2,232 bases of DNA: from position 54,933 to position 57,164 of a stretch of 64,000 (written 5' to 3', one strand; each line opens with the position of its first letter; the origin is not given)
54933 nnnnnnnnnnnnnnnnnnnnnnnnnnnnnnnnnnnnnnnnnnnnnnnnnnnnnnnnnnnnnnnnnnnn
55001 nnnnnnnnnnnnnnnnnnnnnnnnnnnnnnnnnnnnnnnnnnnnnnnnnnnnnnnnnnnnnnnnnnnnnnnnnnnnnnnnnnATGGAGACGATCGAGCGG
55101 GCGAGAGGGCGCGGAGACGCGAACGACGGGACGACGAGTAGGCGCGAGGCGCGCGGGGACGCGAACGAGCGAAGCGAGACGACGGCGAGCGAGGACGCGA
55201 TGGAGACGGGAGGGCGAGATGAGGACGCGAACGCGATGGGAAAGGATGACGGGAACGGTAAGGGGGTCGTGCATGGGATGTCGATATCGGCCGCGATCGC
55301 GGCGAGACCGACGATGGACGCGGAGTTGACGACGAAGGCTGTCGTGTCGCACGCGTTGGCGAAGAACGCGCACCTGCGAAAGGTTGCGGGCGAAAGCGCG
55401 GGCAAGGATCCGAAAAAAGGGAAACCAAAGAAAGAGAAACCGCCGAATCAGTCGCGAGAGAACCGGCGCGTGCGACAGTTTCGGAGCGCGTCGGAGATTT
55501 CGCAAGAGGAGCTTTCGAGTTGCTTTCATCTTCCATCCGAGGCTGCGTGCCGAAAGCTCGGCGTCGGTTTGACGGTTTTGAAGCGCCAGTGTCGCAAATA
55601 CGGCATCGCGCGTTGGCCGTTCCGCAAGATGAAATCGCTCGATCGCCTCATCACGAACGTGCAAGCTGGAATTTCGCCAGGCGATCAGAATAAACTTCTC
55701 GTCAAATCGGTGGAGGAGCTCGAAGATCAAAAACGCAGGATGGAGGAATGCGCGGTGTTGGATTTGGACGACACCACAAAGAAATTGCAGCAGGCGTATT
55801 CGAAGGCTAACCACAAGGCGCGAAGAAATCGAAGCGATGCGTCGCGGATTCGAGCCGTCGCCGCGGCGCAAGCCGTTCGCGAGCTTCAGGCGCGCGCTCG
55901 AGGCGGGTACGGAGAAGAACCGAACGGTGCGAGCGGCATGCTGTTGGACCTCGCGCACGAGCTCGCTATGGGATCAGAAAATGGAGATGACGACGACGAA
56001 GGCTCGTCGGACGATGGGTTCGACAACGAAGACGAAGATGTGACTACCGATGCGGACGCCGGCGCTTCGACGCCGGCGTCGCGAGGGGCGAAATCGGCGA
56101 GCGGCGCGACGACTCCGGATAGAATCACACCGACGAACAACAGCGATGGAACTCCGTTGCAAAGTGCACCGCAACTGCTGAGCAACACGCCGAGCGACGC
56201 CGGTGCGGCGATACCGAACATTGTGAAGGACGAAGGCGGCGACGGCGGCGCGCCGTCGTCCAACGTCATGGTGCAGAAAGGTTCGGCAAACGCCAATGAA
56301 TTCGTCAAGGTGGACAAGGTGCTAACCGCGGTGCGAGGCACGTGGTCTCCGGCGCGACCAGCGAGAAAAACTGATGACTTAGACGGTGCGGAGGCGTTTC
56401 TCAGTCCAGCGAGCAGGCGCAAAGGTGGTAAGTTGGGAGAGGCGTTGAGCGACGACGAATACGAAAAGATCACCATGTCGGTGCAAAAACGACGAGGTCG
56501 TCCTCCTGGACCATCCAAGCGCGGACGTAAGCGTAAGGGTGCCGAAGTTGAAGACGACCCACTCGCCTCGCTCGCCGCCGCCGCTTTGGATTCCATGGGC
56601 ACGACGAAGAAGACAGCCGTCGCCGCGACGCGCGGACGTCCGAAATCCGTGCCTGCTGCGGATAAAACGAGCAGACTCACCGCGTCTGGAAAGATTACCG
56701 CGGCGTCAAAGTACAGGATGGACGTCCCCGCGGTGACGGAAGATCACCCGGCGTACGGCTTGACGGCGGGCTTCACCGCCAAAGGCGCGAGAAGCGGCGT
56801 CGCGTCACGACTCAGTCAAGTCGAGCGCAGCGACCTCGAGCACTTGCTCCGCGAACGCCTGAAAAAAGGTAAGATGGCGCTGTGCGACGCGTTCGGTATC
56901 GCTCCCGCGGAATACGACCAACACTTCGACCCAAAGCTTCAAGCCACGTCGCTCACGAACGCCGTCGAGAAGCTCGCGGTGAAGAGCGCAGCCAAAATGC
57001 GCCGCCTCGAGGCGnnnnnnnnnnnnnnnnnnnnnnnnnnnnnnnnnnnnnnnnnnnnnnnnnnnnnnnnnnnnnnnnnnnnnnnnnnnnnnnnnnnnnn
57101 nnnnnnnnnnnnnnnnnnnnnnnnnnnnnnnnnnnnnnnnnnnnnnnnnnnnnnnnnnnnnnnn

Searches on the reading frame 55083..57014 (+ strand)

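Call 71: search_protein_families(library=pfam, proteins=[window:55083-57014:+], max_evalue=0.001)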
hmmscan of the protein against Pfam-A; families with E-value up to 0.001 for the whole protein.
window:55083-57014:+ (644 aa): 1 family
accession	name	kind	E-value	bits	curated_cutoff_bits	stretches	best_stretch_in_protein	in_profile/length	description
PF02042.20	RWP-RK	-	6.5e-21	74.4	29.3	1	139-186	2-49/49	RWP-RK domain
